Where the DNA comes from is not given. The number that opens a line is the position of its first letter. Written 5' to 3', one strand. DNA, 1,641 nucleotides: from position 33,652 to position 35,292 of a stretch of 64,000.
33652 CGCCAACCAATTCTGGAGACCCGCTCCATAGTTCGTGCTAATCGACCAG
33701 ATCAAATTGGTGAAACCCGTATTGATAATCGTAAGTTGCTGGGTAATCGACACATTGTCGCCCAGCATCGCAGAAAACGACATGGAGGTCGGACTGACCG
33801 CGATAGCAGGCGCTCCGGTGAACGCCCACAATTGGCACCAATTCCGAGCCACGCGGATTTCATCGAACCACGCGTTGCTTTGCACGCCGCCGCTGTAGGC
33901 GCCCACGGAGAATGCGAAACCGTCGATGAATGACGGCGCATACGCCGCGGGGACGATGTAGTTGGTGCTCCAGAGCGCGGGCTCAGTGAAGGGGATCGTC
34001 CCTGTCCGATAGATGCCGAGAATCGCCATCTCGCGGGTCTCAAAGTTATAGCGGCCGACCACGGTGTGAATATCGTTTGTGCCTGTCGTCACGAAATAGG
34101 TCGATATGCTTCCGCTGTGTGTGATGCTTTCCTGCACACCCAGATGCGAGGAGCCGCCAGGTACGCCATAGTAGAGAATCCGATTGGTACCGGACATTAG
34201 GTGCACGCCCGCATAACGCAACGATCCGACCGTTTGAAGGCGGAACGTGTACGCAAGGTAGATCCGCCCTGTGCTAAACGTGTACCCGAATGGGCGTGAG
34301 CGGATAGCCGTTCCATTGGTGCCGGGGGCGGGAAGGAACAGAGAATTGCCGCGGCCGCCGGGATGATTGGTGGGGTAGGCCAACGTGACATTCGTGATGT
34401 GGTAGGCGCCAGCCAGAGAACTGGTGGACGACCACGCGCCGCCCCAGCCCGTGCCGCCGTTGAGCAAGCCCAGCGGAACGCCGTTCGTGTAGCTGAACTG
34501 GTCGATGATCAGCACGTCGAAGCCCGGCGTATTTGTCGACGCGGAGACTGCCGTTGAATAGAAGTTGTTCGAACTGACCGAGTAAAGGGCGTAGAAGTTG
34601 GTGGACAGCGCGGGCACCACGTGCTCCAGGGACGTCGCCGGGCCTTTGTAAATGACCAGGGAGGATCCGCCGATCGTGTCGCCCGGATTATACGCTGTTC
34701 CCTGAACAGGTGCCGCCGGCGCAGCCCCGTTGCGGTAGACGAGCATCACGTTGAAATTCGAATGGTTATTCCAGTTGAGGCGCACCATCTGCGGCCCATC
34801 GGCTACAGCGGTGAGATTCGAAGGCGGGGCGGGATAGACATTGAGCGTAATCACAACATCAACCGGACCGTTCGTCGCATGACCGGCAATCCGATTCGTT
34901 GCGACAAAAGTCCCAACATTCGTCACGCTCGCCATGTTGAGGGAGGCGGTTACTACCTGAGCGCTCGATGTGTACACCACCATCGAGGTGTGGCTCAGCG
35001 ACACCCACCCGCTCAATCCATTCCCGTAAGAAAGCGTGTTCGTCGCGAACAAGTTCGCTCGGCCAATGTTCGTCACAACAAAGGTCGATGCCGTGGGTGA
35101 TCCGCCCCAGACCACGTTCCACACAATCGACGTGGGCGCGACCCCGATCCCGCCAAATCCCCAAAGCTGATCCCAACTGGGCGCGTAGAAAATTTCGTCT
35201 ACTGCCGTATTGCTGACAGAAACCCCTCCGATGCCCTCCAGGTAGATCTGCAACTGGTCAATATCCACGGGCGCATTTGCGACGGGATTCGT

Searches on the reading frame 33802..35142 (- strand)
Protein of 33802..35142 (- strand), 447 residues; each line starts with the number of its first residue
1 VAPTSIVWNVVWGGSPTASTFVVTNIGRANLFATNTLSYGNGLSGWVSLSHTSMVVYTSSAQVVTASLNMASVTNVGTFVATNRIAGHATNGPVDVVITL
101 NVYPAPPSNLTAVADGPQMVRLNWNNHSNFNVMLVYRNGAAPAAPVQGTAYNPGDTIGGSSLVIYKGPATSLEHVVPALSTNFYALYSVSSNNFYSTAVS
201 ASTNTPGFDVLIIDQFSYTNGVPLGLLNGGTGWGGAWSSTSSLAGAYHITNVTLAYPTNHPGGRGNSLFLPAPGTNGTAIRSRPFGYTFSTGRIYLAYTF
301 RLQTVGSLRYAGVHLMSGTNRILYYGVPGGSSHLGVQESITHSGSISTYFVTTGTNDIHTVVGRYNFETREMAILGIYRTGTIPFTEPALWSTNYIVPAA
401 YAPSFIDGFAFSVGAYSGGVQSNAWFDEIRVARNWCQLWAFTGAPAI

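Call 14: find_homologous_proteins(query=window:33802-35142:-)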
Query seq(447 aa): 8000 candidates shared short words with the query, none scored E <= 0.001.

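Call 24: find_related_loci(query=A1, collection=genome_contigs, flank=10000)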
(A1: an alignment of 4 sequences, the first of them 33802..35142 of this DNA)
Query A1 (447 aa) in genome_contigs; peptide patterns used: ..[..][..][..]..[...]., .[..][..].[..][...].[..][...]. (x = any residue, [..] = any of these).
66 stretches matched a pattern; 17 encode a relative of the query (tblastn E <= 1e-3); 17 distinct loci.
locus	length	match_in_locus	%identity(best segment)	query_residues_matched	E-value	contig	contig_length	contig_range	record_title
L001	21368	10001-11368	37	1-446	7e-60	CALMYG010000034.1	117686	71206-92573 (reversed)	MAG TPA_asm: uncultured Verrucomicrobia bacterium isolate SRR2107179_bin.42_CONCOCT_v1.1_MAG genome assembly, contig: ER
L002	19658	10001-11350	34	2-445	5e-58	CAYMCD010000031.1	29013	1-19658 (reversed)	MAG TPA_asm: uncultured Verrucomicrobiota bacterium isolate binchicken_co16_330 genome assembly, contig: NODE_2710_lengt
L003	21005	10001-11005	34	104-438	1e-43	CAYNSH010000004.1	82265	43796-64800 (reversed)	MAG TPA_asm: uncultured Verrucomicrobiota bacterium isolate SRP241326_co2_331 genome assembly, contig: NODE_487_length_8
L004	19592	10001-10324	42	98-205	3e-12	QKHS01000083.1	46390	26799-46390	MAG: Bacteroidales bacterium isolate SZUA-560 scaffold_2297, whole genome shotgun sequence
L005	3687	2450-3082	28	94-314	1e-11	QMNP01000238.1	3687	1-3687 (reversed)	MAG: Candidatus Cloacimonadota bacterium isolate B137_G9 B137_Guay9_scaffold_56700, whole genome shotgun sequence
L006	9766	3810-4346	29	96-285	7e-10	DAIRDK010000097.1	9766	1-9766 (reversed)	MAG TPA_asm: Bacteroidales bacterium isolate CTOTU7589 NODE_10991_length_9766_cov_4.865925, whole genome shotgun sequenc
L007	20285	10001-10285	33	105-197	1e-9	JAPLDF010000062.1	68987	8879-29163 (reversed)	MAG: Bacteroidetes bacterium isolate LacPavin_0419_WC70L_MAG_48_58 LacPavin_0419_WC70L_scaffold_369049, whole genome sho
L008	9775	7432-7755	34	100-205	7e-9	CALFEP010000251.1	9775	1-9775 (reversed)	MAG TPA_asm: uncultured Bacteroidetes bacterium isolate SRR3330207_bin.16_CONCOCT_v1.1_MAG genome assembly, contig: ERZ7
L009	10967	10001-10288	35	108-205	2e-8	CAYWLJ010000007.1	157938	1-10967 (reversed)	MAG TPA_asm: uncultured Lentimicrobiaceae bacterium isolate binchicken_co37_19 genome assembly, contig: NODE_29_length_1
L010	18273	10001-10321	36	98-200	7e-11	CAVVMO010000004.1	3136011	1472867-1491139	MAG: uncultured Bacteroidales bacterium isolate MFD04716.bin.1.418 genome assembly, contig: contig_4261, whole genome sh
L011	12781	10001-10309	34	107-207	6e-8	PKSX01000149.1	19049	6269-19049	MAG: Marinilabiliales bacterium isolate BM518 sc_1689, whole genome shotgun sequence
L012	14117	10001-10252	38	107-189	1e-7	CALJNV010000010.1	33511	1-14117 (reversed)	MAG: uncultured Bacteroidales bacterium isolate R1_Bin_METABAT__22_1 genome assembly, contig: c_000003297613, whole geno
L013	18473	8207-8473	36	105-191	2e-7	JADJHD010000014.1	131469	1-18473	MAG: Bacteroidales bacterium isolate Damh_18-Q3-R51-60_MAXAC.107 tig00005158-10-1310050, whole genome shotgun sequence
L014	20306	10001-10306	37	104-201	7e-7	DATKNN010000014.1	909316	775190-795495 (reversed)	MAG TPA_asm: Puia sp. isolate SMAG_U14738 k141_902585, whole genome shotgun sequence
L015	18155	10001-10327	31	98-202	1e-7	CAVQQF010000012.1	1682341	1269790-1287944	MAG: uncultured Bacteroidales bacterium isolate MFD09964.bin.2.246 genome assembly, contig: contig_8413, whole genome sh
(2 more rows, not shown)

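Call 26: predict_structure(alignment_id=A1)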
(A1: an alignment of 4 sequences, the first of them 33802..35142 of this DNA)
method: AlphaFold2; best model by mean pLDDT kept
length: 447 residues; sequences in the alignment: 4
mean_pLDDT: 72.5   pTM: 0.55
mean pLDDT of the five models: 72.5, 70.5, 69.8, 67.3, 58.6
residues with pLDDT >= 90: 27; 70-90: 239; 50-70: 150; < 50: 31
segments of 3 or more residues with pLDDT < 50: 26-29, 35-37, 54-58, 88-90, 204-209, 342-344, 442-447
pLDDT, mean of each block of 10 residues (from residue 1): 69 66 55 52 67 51 70 70 60 70 73 64 72 85 81 81 80 65 82 69 47 68 57 64 67 84 73 71 78 89 77 87 83 77 55 81 91 90 83 85 88 73 82 80 39
secondary structure, 60 per line:
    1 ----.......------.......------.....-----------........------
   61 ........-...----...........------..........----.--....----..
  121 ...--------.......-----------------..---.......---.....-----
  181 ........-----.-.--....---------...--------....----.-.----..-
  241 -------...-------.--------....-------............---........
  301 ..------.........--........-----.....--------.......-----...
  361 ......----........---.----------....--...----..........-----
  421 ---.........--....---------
elements in order: E5-11 E18-24 E31-35 E47-54 E61-68 E77-87 E94-103 E111-114 E119-123 E132-138 E161-167 E171-175 E181-188 E199-202 E212-214 E248-250 E267-270 E278-289 E293-302 E309-317 E320-327 E333-337 E346-352 E358-366 E371-378 E393-396 E406-415 E424-432 H435-438

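Call 27: search_protein_representatives(alignment_id=A1)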
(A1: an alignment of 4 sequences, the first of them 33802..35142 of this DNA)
Query: 4 sequences, 445 profile positions. Proteins with E-value up to 0.001 (for the whole library): 2551; up to 1e-10: 960; up to 1e-30: 252. The best 150 are listed.
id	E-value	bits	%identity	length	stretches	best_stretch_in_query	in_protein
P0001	0.0e+00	2929.7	-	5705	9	1-444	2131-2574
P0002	0.0e+00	1645.9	-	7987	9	1-441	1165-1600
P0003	0.0e+00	1333.3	-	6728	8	2-440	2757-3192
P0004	0.0e+00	1302.7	-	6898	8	1-441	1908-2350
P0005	0.0e+00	1277.2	-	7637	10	2-444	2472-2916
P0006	0.0e+00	1271.3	-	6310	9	2-441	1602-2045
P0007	0.0e+00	1235.7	-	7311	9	3-441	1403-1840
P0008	4.6e-298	1004.5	-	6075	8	3-442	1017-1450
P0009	7.4e-285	960.9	-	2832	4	3-440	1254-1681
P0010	2.7e-270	912.9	-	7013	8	1-444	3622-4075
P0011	1.1e-262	887.9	-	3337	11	2-441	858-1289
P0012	6.3e-261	882.1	-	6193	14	1-443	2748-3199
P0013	3.0e-231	784.3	-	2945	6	2-443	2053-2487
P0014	6.4e-226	766.7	-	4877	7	3-441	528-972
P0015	2.1e-216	735.3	-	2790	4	2-442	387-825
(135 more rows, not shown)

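Call 32: fold_search(model_id=the predicted structure, library=pdb)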
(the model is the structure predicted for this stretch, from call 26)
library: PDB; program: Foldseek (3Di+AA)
matches with E <= 10: 1899; with E <= 0.001: 192
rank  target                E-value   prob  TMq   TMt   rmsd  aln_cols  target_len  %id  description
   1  8zdo_a                1.0e-07  1.00  0.29  0.39  21.9       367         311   10  Cryo-EM structure of Mycobacteriophage Douge baseplate (gp13, gp17, gp23, gp16, gp18 and gp20) (released 2025-06-25)
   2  9j5j_G                4.8e-07  1.00  0.20  0.18  66.7       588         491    9  Cryo-EM structure of BTN2A1-BTN3A1-BTN3A2 in complex with gdTCR (released 2025-05-21)
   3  6mly_B                1.1e-06  1.00  0.31  0.19  19.7       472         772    8  Bifunctional GH43-CE Bacteroides eggerthii, BACEGG_01304 (released 2019-10-02)
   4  8zdp_v                1.4e-06  1.00  0.28  0.18  21.3       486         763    9  Cryo-EM structure of Mycobacteriophage Douge Central fiber (gp20) (released 2025-06-25)
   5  8zdq_v                1.4e-06  1.00  0.28  0.16  21.3       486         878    9  Cryo-EM structure of Mycobacteriophage Douge complete baseplate (gp13, gp17, gp23, gp16, gp18 and gp20) (released 2025-06-25)
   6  3zyr_B                2.0e-06  1.00  0.26  0.44   7.4       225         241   12  Structure of the lectin from Platypodium elegans in complex with heptasaccharide (released 2012-01-11)
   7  6mly_A                2.1e-06  1.00  0.31  0.21  18.9       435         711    8  Bifunctional GH43-CE Bacteroides eggerthii, BACEGG_01304 (released 2019-10-02)
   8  3zvx_B                2.6e-06  1.00  0.26  0.45   8.5       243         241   12  STRUCTURE OF THE LECTIN FROM PLATYPODIUM ELEGANS IN COMPLEX WITH A TRIMANNOSIDE (released 2012-01-11)
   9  3pos_B                3.0e-06  1.00  0.29  0.46   7.3       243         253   10  Crystal structure of the globular domain of human calreticulin (released 2011-03-09)
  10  6mly_C                3.4e-06  1.00  0.29  0.18  16.8       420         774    8  Bifunctional GH43-CE Bacteroides eggerthii, BACEGG_01304 (released 2019-10-02)
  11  5eyx_A                3.7e-06  1.00  0.26  0.45   6.2       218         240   12  Monoclinic Form of Centrolobium tomentosum seed lectin (CTL) complexed with Man1-3Man-OMe. (released 2016-03-16)
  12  5t7p_A                3.9e-06  1.00  0.26  0.45   8.3       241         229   11  Crystal structure of Pisum arvense lectin (PAL) complexed with X-Man (released 2017-08-09)
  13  5z5d                  4.4e-06  1.00  0.28  0.25  20.4       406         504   10  Crystal structure of a thermostable glycoside hydrolase family 43 {beta}-1,4-xylosidase from Geobacillus thermoleovorans (released 2018-04-25)
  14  8tzo_C                4.6e-06  1.00  0.28  0.43  10.3       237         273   10  Structure of human Wnt7a bound to WLS and CALR (released 2023-10-18)
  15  1avb_A                5.1e-06  1.00  0.23  0.41   9.9       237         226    9  ARCELIN-1 FROM PHASEOLUS VULGARIS L (released 1998-10-14)
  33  6t2p_BBB              1.2e-05  1.00  0.31  0.52   9.7       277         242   12  Prominent members of the human gut microbiota express endo-acting O-glycanases to initiate mucin breakdown (released 2020-07-08)
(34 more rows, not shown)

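Call 34: search_solved_structures(query=A1, max_evalue=1)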
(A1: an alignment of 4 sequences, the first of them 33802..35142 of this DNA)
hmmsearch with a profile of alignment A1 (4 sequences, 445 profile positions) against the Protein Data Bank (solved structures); distinct sequences matched with E-value up to 1: 0.

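Call 35: list_cluster_members(proteins=[P0001])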
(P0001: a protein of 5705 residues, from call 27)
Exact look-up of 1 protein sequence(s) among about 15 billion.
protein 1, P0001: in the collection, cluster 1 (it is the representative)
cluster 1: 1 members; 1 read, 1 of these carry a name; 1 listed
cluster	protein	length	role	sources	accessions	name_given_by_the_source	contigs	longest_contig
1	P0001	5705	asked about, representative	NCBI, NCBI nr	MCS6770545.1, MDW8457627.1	MAG: choice-of-anchor D domain-containing protein [Kiritimatiellae bacterium] | choice-of-anchor D domain-containing protein [Kiritimatiellia bacterium]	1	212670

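Call 36: find_encoding_contigs(protein=P0001, flank=3000, max_places=10)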
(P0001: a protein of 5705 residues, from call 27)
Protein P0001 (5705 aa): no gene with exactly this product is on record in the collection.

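Call 40: find_homologous_proteins(query=A1)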
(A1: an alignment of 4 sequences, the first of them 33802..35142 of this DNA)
Query A1 (4 sequences): 8000 candidates shared short words with the query, none scored E <= 0.001.

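Call 42: find_related_loci(query=A1, collection=metagenome_contigs, flank=10000)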
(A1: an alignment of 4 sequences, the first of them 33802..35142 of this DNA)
Query A1 (447 aa) in metagenome_contigs; peptide patterns used: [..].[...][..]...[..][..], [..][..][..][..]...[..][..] (x = any residue, [..] = any of these).
342 stretches matched a pattern; 5 encode a relative of the query (tblastn E <= 1e-3); 5 distinct loci.
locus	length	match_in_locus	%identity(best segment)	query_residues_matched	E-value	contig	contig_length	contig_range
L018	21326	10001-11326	33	3-438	9e-48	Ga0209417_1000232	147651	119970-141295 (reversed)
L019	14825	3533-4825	33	14-445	4e-46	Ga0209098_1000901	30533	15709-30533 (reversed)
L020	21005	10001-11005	34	104-438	4e-44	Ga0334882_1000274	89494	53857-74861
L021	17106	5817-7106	33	14-445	1e-42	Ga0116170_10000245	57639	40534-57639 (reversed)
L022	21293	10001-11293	33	14-445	2e-46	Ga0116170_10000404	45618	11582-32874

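Call 43: search_protein_families(library=pfam, proteins=[window:33802-35142:-], max_evalue=10)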
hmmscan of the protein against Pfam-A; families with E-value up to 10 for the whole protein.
window:33802-35142:- (447 aa): 0 families
